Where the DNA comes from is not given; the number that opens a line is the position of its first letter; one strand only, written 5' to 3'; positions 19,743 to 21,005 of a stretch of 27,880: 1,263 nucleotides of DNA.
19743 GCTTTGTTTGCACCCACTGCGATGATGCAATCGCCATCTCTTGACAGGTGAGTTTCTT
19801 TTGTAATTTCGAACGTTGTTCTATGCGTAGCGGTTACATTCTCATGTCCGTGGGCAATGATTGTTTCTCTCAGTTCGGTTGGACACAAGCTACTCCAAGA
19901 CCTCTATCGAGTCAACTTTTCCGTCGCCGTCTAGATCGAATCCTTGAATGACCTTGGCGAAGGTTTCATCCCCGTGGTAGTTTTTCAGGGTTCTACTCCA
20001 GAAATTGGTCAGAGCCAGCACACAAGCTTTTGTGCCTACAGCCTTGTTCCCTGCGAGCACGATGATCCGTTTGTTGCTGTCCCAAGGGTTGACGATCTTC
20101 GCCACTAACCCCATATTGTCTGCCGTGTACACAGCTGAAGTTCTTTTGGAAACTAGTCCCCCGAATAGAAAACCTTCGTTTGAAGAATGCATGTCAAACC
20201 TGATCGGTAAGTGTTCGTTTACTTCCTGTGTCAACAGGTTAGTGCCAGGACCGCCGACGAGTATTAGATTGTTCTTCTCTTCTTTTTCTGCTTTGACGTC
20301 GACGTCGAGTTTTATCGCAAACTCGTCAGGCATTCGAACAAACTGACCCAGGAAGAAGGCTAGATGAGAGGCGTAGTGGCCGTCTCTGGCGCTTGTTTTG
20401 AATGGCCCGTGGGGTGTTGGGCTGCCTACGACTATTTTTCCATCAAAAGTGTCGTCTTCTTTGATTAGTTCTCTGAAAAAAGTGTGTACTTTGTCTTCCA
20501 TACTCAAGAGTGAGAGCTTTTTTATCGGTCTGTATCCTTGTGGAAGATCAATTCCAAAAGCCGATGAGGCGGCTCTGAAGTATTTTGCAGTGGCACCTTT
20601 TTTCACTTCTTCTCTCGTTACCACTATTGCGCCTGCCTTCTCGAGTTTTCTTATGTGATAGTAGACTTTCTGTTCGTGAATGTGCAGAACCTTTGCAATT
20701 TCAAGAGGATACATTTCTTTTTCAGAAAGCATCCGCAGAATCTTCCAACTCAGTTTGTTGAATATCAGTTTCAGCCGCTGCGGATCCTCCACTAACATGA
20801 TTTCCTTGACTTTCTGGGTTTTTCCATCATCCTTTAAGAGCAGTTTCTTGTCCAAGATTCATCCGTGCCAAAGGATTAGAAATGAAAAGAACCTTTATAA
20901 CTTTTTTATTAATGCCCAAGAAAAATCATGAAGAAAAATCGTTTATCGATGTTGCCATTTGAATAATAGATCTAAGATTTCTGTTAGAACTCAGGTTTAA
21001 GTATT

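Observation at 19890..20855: HTH regulator ending in a canonical EF-hand-type Ca2+ loop, divergent from glmS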

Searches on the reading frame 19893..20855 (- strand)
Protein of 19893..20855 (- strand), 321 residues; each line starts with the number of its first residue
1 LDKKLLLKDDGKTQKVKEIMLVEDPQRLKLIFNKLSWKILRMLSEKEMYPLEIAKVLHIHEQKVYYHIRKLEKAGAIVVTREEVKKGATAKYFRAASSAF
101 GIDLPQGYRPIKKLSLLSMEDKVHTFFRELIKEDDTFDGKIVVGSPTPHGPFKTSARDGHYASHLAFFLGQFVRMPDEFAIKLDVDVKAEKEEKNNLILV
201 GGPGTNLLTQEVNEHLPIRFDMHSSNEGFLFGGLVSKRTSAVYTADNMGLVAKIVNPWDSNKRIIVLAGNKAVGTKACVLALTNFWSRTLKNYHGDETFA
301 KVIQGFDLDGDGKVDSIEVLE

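Call 4: search_protein_families(library=pfam, proteins=[window:19893-20855:-], max_evalue=1)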
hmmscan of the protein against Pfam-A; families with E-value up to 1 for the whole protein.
window:19893-20855:- (321 aa): 22 families
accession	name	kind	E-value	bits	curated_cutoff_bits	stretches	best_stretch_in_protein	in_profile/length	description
PF12840.13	HTH_20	-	4e-11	43.1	27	1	38-79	8-50/51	Helix-turn-helix domain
PF05124.17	S_layer_C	-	3.5e-07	30.5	23.9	1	180-284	96-175/177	S-layer like family, outer domain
PF01022.26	HTH_5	-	6.4e-07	29.6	22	1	38-75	6-43/47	Bacterial regulatory protein, arsR family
PF21476.4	PF0610-like_N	-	0.00011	22.8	33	1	38-73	5-40/50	PF0610-like, N-terminal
PF01978.25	TrmB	-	0.0002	21.6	25.6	1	42-92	17-61/68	Sugar-specific transcriptional regulator TrmB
PF25212.1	HVO_A0114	-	0.00043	20.5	27.6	1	15-87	3-76/84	HVO_A0114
PF13412.12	HTH_24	-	0.00067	19.6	21.9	1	33-77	2-47/48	Winged helix-turn-helix DNA-binding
PF01047.28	MarR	-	0.00073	19.8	24.6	1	35-81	4-51/59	MarR family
PF03551.20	PadR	-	0.011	16.2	27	1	39-94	1-64/75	Transcriptional regulator PadR-like family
PF14493.12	HTH_40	-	0.028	15.2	27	1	41-113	7-74/89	Helix-turn-helix domain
PF13556.12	HTH_30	-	0.037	14.2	27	1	48-73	13-38/59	PucR C-terminal helix-turn-helix domain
PF00036.39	EF-hand_1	-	0.04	13.9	25.4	1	300-318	3-21/29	EF hand domain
PF08279.18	HTH_11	-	0.041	14.2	25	1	38-80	4-48/55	HTH domain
PF10007.15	DUF2250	-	0.048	14.2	24.4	1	33-86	7-61/93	Uncharacterized protein conserved in archaea (DUF2250)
PF13551.12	HTH_29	-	0.051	14.1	28.1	1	37-76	2-41/64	Winged helix-turn helix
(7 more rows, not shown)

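Call 5: search_protein_families(library=ncbifam, proteins=[window:19893-20855:-], max_evalue=1)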
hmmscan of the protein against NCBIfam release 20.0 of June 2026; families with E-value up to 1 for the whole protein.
window:19893-20855:- (321 aa): 10 families
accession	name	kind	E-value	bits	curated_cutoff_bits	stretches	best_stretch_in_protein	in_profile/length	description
NF033788.1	HTH_metalloreg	subfamily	5.5e-05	22.9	55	1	30-82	7-60/77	metalloregulator ArsR/SmtB family transcription factor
NF004170.0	PRK05638.1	equivalog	0.00013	20.7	421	1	35-83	372-422/442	threonine synthase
NF053602.1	Phr_regulator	exception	0.00032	20.3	320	1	28-94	6-72/191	heat shock transcription regulator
TIGR01564.1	S_layer_MJ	subfamily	0.00085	18.1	25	1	182-282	492-567/571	S-layer protein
NF033789.1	repress_SdpR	subfamily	0.0055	16.6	100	1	37-82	11-56/79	autorepressor SdpR family transcription factor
NF041413.1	ArsR_Rv2640c_fam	equivalog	0.0073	16.7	155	1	23-85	40-96/118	Rv2640c family ArsR-like transcriptional regulator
NF053755.1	MsvR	equivalog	0.038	13.7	220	1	26-99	5-76/236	transcriptional factor MsvR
NF053606.1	Sta1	subfamily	0.051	13.7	80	1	38-93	24-80/100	Sta1 family transcriptional regulator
TIGR01884.1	cas_HTH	subfamily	0.058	12.8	60.2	1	32-79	140-188/202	CRISPR-associated CARF protein Csa3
NF047906.1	CdPbTransRegCmtR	equivalog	0.065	13.2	150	1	38-82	25-69/104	Cd(II)/Pb(II)-sensing metalloregulatory transcriptional regulator CmtR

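Call 6: find_homologous_proteins(query=window:19893-20855:-)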
Query window:19893-20855:- (321 aa): 3803 proteins with E <= 0.001 among 5733 candidates; the best 120 are listed.
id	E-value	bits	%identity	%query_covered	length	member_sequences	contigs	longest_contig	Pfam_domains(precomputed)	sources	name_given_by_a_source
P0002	3.5e-205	698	97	100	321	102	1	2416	PF12840.14,PF01022.27,PF05124.18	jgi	-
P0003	4.5e-193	659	91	100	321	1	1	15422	PF12840.14,PF01978.26,PF01022.27,PF05124.18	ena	-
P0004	9.2e-193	658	91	97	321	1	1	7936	PF12840.14,PF01978.26,PF01022.27,PF05124.18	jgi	-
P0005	3.6e-192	656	91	100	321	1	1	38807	PF12840.14,PF01978.26,PF01022.27,PF05124.18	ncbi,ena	-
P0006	7.2e-192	655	90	100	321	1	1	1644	PF12840.14,PF21476.5,PF01978.26,PF01022.27,PF05124.18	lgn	-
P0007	1.0e-191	654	91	97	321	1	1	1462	PF12840.14,PF01978.26,PF01022.27,PF05124.18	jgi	jgi:DNA-binding transcriptional ArsR family regulator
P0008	1.0e-191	654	90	97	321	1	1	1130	PF12840.14,PF21476.5,PF01978.26,PF01022.27,PF05124.18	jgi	jgi:DNA-binding transcriptional ArsR family regulator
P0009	1.5e-191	654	90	97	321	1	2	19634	PF12840.14,PF21476.5,PF01978.26,PF01022.27,PF05124.18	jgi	jgi:DNA-binding transcriptional ArsR family regulator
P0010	2.6e-191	653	90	100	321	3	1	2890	PF12840.14,PF21476.5,PF01978.26,PF01022.27,PF05124.18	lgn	-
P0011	6.7e-191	651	90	97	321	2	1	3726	PF12840.14,PF01022.27,PF05124.18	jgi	-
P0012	1.4e-190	650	90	97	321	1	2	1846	PF12840.14,PF01978.26,PF01022.27,PF05124.18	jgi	jgi:DNA-binding transcriptional ArsR family regulator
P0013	3.6e-190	649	90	97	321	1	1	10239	PF12840.14,PF21476.5,PF01022.27,PF05124.18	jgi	jgi:DNA-binding transcriptional ArsR family regulator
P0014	1.3e-189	647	90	97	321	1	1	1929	PF12840.14,PF21476.5,PF01022.27,PF05124.18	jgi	jgi:DNA-binding transcriptional ArsR family regulator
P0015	1.7e-189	647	90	97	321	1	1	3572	PF12840.14,PF01022.27,PF05124.18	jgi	jgi:DNA-binding transcriptional ArsR family regulator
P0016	4.4e-189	645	89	100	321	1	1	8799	PF12840.14,PF21476.5,PF01022.27,PF05124.18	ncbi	-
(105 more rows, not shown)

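Call 9: search_solved_structures(query=window:19893-20855:-, max_evalue=1, show_alignments=3)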
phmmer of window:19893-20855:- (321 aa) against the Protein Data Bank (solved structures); distinct sequences matched with E-value up to 1: 10.
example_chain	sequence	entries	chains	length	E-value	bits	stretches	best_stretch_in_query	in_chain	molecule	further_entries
1uly_A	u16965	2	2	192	5.9e-12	48.8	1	17-128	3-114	hypothetical protein PH1932 | hypothetical transcription regulator protein, PH1932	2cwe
7pds_A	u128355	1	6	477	0.0041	19.8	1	247-305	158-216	Similar to D. nodosus vapE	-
2p4w_A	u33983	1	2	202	0.0059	19.2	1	28-95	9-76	Transcriptional regulatory protein arsR family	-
3hhh_A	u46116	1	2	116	0.044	16.4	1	30-99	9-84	Transcriptional regulator, PadR family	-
4g6q_A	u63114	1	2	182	0.061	15.9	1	28-97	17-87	Putative uncharacterized protein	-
2ych_A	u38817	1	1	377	0.26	13.8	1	178-260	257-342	COMPETENCE PROTEIN PILM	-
1qc7_A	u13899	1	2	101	0.66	12.5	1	29-81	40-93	PROTEIN (FLIG)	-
3l7w_A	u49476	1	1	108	0.67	12.5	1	36-98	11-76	Putative uncharacterized protein SMU.1704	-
2d1h_A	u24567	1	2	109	0.76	12.3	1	40-98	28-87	109aa long hypothetical transcriptional regulator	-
9fsa_A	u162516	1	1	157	0.94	12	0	182-224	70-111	S-layer protein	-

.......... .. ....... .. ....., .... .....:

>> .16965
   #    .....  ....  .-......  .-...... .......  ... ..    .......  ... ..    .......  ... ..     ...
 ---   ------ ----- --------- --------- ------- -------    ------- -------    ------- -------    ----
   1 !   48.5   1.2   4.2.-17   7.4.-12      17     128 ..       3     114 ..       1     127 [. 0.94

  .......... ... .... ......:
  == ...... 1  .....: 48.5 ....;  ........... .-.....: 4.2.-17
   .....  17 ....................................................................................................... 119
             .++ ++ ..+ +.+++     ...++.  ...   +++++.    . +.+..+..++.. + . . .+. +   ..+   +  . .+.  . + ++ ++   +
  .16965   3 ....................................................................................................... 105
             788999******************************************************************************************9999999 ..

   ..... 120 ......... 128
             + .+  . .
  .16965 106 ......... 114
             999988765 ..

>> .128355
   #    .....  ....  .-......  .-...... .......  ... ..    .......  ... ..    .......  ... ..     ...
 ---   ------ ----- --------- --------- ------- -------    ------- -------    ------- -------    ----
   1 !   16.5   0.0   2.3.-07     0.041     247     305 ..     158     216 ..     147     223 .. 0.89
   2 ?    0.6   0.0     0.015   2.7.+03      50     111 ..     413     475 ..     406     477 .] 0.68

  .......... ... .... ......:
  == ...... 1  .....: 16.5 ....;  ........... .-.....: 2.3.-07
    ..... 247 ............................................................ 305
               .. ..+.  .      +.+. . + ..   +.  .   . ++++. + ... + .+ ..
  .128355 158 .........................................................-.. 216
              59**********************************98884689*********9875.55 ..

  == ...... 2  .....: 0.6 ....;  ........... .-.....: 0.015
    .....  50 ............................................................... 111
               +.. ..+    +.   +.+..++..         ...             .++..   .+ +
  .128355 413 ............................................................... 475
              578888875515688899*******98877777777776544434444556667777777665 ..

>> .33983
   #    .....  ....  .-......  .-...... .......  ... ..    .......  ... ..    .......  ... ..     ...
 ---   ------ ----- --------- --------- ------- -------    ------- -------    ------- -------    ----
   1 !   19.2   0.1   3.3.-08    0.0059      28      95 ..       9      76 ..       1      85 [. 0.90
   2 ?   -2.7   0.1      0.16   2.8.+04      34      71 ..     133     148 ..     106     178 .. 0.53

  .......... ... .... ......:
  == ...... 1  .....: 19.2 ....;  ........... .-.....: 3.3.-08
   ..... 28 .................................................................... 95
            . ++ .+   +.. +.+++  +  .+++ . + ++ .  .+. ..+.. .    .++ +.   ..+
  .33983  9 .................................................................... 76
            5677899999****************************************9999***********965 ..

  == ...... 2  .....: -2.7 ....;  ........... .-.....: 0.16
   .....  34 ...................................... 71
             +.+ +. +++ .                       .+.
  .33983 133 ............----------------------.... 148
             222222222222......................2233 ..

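Call 15: search_protein_representatives(protein=window:19893-20855:-)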
Query: 321 residues. Proteins with E-value up to 0.001 (for the whole library): 703; up to 1e-10: 307; up to 1e-30: 163. The best 150 are listed.
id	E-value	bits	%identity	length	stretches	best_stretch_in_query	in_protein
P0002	1.1e-205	698.3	97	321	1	1-321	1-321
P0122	3.9e-100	351.6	53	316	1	3-320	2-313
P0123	2.2e-92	326.2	55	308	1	8-321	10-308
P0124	2.7e-90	319.3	57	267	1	1-255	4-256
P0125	6.9e-82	291.7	75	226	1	146-320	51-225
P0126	7.0e-81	288.4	48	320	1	10-320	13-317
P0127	4.7e-78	279.1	41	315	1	6-321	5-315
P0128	2.1e-77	276.9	45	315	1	1-321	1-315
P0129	2.8e-77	276.6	45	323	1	1-321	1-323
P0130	1.9e-76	273.8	44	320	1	2-321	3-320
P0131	4.2e-75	269.4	46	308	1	10-320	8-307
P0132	7.4e-72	258.7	43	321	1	3-321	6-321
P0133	4.2e-71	256.2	41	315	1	6-321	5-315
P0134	3.9e-69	249.8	44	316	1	9-319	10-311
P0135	9.6e-69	248.5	43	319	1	3-320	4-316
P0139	2.8e-64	233.8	38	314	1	6-320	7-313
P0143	1.1e-62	228.7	39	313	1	4-321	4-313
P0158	3.4e-55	204.0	35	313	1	15-321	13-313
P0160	4.2e-55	203.7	39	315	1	6-321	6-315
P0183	4.4e-50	187.2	35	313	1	9-319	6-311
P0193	3.9e-48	180.8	34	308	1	7-321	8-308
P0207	1.1e-44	169.4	33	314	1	3-321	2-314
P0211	2.2e-44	168.5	33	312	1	6-321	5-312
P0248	1.7e-37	145.9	33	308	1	4-321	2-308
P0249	1.8e-37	145.8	31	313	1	15-321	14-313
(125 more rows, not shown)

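Call 22: find_related_loci(query=A2, collection=genome_contigs, flank=6000)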
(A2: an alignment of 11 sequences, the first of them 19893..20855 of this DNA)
Query A2 (321 aa) in genome_contigs; peptide patterns used: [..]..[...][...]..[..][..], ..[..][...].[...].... (x = any residue, [..] = any of these).
599 stretches matched a pattern (row limit reached: there are more); 586 encode a relative of the query (tblastn E <= 1e-3); the best 80 are kept; 80 distinct loci.
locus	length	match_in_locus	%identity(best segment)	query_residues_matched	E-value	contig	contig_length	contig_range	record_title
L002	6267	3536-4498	89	1-321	0e+0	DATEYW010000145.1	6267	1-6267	MAG TPA_asm: Candidatus Bathyarchaeia archaeon isolate SMAG_U8456 k141_924499, whole genome shotgun sequence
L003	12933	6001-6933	91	11-321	0e+0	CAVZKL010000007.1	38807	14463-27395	MAG: Candidatus Bathyarchaeota archaeon isolate MFD04408.bin.2.64 genome assembly, contig: contig_18802, whole genome sh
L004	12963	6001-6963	84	1-321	0e+0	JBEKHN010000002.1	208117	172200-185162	MAG: Candidatus Bathyarchaeia archaeon isolate SPRUCE 278 SPRUCE_278_2, whole genome shotgun sequence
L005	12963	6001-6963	83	1-321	0e+0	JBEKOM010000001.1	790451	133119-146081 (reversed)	MAG: Candidatus Bathyarchaeia archaeon isolate SPRUCE 440 SPRUCE_440_1, whole genome shotgun sequence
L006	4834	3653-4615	83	1-321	0e+0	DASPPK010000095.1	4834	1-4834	MAG TPA_asm: Candidatus Acidiferrales bacterium isolate SMAG_U12171 k141_1373349, whole genome shotgun sequence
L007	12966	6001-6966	82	1-321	0e+0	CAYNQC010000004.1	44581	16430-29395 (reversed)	MAG TPA_asm: uncultured Candidatus Bathyarchaeia archaeon isolate binchicken_co103_338 genome assembly, contig: NODE_625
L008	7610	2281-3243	79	1-321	2e-177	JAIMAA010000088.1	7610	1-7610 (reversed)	MAG: Candidatus Bathyarchaeota archaeon isolate HOT.CON.75 Contig92, whole genome shotgun sequence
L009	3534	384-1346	79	1-321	0e+0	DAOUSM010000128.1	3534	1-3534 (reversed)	MAG TPA_asm: Candidatus Bathyarchaeota archaeon isolate CSMAG_546 CSMAG_546_k127_8579_length_3534_cov_10.0000, whole gen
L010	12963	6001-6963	78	1-321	6e-174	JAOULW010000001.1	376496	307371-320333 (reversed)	MAG: Candidatus Bathyarchaeota archaeon isolate 8_1_Jan_SF_Bin96 8_1_Jan_SF_Bin96_scaffold_1_c1, whole genome shotgun se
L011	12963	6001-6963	78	1-321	9e-174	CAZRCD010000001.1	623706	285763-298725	MAG TPA_asm: uncultured Candidatus Bathyarchaeia archaeon isolate binchicken_co262_240 genome assembly, contig: NODE_1_l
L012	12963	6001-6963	79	1-321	1e-173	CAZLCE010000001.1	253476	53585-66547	MAG TPA_asm: uncultured Candidatus Bathyarchaeia archaeon isolate binchicken_co274_114 genome assembly, contig: NODE_54_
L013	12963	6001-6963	77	1-321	1e-173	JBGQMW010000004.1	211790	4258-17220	MAG: Candidatus Bathyarchaeia archaeon isolate OBJ2_061818_130_9 k141_33299_length_211790_cov_44.1495, whole genome shot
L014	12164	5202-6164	77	1-321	6e-172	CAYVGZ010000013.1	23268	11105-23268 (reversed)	MAG TPA_asm: uncultured Candidatus Bathyarchaeia archaeon isolate binchicken_co274_389 genome assembly, contig: NODE_564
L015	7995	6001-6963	77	1-321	6e-172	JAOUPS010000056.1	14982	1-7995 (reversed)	MAG: Candidatus Bathyarchaeota archaeon isolate 8_1_Oct_SF_Bin62 8_1_Oct_SF_Bin62_scaffold_948_c2, whole genome shotgun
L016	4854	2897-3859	76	1-321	1e-175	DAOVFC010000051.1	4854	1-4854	MAG TPA_asm: Candidatus Bathyarchaeota archaeon isolate CSMAG_1099 CSMAG_1099_k141_4117100_length_4854_cov_7.5512, whole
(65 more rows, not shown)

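Call 26: find_encoding_contigs(protein=P0160, flank=5000, max_places=3)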
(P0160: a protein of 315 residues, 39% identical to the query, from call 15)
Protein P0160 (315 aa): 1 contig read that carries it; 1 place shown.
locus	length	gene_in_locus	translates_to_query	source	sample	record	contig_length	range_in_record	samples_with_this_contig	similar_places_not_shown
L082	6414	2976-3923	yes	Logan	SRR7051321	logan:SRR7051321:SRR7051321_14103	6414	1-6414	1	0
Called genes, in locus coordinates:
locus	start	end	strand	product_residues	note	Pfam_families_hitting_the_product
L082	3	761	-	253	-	?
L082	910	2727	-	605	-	PF13522:GATase_6, PF13537:GATase_7, PF01380:SIS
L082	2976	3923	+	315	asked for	PF12840:HTH_20, PF25212:HVO_A0114 (faint), PF01022:HTH_5, PF08279:HTH_11 (weak), PF05124:S_layer_C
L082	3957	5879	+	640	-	PF02934:GatB_N, PF02938:GAD, PF02637:GatB_Yqey, PF09424:YqeY (weak)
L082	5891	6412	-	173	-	?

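Call 27: find_encoding_contigs(protein=P0207, flank=5000, max_places=3)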
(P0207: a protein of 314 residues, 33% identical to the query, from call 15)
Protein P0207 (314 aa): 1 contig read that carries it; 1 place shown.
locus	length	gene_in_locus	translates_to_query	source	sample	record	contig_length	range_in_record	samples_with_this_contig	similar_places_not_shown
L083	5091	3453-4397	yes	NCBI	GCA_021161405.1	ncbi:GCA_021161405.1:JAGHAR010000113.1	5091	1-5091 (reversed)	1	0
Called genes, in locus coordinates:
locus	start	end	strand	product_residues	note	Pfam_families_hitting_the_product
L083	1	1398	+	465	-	?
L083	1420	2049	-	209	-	PF24894:Hexapep_GlmU (faint), PF25084:LbH_EIF2B (weak), PF25087:GMPPB_C, PF00132:Hexapep (weak)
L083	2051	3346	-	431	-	PF02878:PGM_PMM_I, PF02879:PGM_PMM_II, PF02880:PGM_PMM_III, PF00408:PGM_PMM_IV (weak)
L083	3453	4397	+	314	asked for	PF05124:S_layer_C (weak)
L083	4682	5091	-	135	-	?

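Call 28: find_encoding_contigs(protein=P0249, flank=5000, max_places=3)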
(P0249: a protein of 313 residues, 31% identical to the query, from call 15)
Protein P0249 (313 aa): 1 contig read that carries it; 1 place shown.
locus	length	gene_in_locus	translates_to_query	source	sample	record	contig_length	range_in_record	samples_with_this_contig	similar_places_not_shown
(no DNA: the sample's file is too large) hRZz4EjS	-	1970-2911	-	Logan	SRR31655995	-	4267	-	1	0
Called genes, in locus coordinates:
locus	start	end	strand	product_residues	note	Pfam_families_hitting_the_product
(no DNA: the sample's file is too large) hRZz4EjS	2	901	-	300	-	?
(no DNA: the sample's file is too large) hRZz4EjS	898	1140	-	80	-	PF01191:RNA_pol_Rpb5_C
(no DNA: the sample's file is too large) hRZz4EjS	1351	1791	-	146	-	PF04014:MazE_antitoxin (weak)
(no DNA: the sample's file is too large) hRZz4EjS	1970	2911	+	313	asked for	PF01022:HTH_5 (weak), PF05124:S_layer_C (faint)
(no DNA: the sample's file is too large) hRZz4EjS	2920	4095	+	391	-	-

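Call 29: find_encoding_contigs(protein=P0183, flank=5000, max_places=3)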
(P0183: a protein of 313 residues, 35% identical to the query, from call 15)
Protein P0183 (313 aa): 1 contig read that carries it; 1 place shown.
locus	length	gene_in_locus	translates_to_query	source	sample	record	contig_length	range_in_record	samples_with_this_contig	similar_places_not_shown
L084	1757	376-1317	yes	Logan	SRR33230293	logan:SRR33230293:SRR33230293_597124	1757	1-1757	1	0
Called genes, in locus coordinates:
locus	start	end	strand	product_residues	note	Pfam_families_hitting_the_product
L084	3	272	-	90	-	?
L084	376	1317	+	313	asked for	PF12802:MarR_2, PF12840:HTH_20, PF05124:S_layer_C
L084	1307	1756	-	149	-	?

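Call 30: find_encoding_contigs(protein=P0143, flank=5000, max_places=3)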
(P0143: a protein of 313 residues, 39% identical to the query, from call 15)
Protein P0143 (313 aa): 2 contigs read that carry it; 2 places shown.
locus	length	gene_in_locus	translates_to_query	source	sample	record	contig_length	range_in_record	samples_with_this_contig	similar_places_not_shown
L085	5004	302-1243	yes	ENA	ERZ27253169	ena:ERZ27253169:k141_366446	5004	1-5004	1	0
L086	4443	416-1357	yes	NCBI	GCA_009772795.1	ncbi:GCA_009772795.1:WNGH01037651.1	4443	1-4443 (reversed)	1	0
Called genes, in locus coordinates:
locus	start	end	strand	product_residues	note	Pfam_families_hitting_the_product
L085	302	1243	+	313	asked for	PF12802:MarR_2, PF12840:HTH_20, PF05124:S_layer_C (weak)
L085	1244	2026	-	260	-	PF25211:DUF7839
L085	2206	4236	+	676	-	PF01011:PQQ (faint), PF13360:PQQ_2, PF13570:Beta-prop_ACSF4, PF13360:PQQ_2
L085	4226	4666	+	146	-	PF14478:DUF4430 (weak)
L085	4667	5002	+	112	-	?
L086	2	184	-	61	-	?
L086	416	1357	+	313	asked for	PF12802:MarR_2, PF12840:HTH_20, PF05124:S_layer_C (weak)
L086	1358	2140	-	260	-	PF25211:DUF7839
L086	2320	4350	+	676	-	PF01011:PQQ (faint), PF13360:PQQ_2, PF13570:Beta-prop_ACSF4, PF13360:PQQ_2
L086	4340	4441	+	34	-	?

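Call 31: predict_structure(alignment_id=A1)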
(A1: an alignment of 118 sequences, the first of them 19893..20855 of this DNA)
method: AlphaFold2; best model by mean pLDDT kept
length: 321 residues; sequences in the alignment: 118
mean_pLDDT: 94.2   pTM: 0.81
mean pLDDT of the five models: 94.2, 93.4, 93.2, 92.7, 90.9
residues with pLDDT >= 90: 284; 70-90: 27; 50-70: 10; < 50: 0
segments of 3 or more residues with pLDDT < 50: none
pLDDT, mean of each block of 10 residues (from residue 1): 86 89 93 97 98 98 98 97 97 97 86 63 95 96 96 93 97 95 98 98 97 98 78 95 98 98 98 97 97 96 98 96 97
secondary structure, 60 per line:
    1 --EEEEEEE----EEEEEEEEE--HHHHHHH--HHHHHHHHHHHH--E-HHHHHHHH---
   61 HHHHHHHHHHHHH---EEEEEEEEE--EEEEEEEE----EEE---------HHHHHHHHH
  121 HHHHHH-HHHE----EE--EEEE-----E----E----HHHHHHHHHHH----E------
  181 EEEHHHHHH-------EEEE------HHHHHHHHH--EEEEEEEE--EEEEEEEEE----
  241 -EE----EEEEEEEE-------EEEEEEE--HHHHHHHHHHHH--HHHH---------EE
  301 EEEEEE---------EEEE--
elements in order: E3-9 E14-22 H25-31 H34-45 H50-57 H61-73 E77-85 E88-95 E100-102 H112-126 E140-143 H159-169 E181-183 H184-189 E197-200 H207-215 E218-225 E228-236 E248-255 E263-269 H272-283 H286-289 E299-306 E316-319

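Call 34: fold_search(model_id=the predicted structure, library=pdb)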
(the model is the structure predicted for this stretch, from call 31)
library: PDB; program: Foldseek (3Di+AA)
matches with E <= 10: 1405; with E <= 0.001: 5
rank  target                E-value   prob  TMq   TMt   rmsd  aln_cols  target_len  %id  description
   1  1uly                  8.3e-08  1.00  0.27  0.44  11.6       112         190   29  Crystal structure analysis of the ArsR homologue DNA-binding protein from P. horikoshii OT3 (released 2004-10-19)
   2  2cwe                  2.2e-07  1.00  0.26  0.42  11.6       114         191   30  Crystal structure of hypothetical transcriptional regulator protein, PH1932 from Pyrococcus horikoshii OT3 (released 2005-12-20)
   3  9fsa                  1.0e-04  1.00  0.30  0.66   5.3       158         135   20  Cell wall anchoring domain of the surface layer protein of Methanococcus voltae (aa 24-75; 484-576) (released 2024-08-28)
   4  2p4w_B                1.9e-04  1.00  0.21  0.33   7.1       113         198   20  Crystal structure of heat shock regulator from Pyrococcus furiosus (released 2007-03-27)
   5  2p4w_A                4.7e-04  1.00  0.21  0.33   1.9        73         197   29  Crystal structure of heat shock regulator from Pyrococcus furiosus (released 2007-03-27)
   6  1u2w_C                1.0e-03  1.00  0.19  0.58   2.5        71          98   22  Crystal Structure of the Staphylococcus aureus pI258 CadC (released 2005-07-12)
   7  1u2w_B                1.0e-03  1.00  0.19  0.53   2.5        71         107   22  Crystal Structure of the Staphylococcus aureus pI258 CadC (released 2005-07-12)
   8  4g6q_A                1.2e-03  1.00  0.22  0.39   2.2        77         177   23  The crystal structure of a functionally unknown protein Kfla_6221 from Kribbella flavida DSM 17836 (released 2012-09-19)
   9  4g6q_B                1.2e-03  1.00  0.25  0.44   7.8       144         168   17  The crystal structure of a functionally unknown protein Kfla_6221 from Kribbella flavida DSM 17836 (released 2012-09-19)
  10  7l2z_C                1.2e-03  0.99  0.34  0.18  15.0       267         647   13  Bacterial cellulose synthase BcsB hexamer (released 2021-03-24)
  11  8qkf_A                1.4e-03  1.00  0.19  0.57   2.7        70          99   20  SmtB protein of Mycobacterium smegmatis (released 2024-09-25)
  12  4k2e_B                1.4e-03  1.00  0.19  0.61  10.1       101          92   16  HlyU from Vibrio cholerae N16961 (released 2014-04-30)
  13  3f72_B                1.5e-03  1.00  0.19  0.53   2.5        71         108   22  Crystal Structure of the Staphylococcus aureus pI258 CadC Metal Binding Site 2 Mutant (released 2009-04-07)
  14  3f72_A                1.7e-03  1.00  0.19  0.53   2.4        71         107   24  Crystal Structure of the Staphylococcus aureus pI258 CadC Metal Binding Site 2 Mutant (released 2009-04-07)
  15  6j05_A                1.8e-03  1.00  0.20  0.59   2.5        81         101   27  Structures of two ArsR As(III)-responsive repressors: implications for the mechanism of derepression (released 2019-07-03)
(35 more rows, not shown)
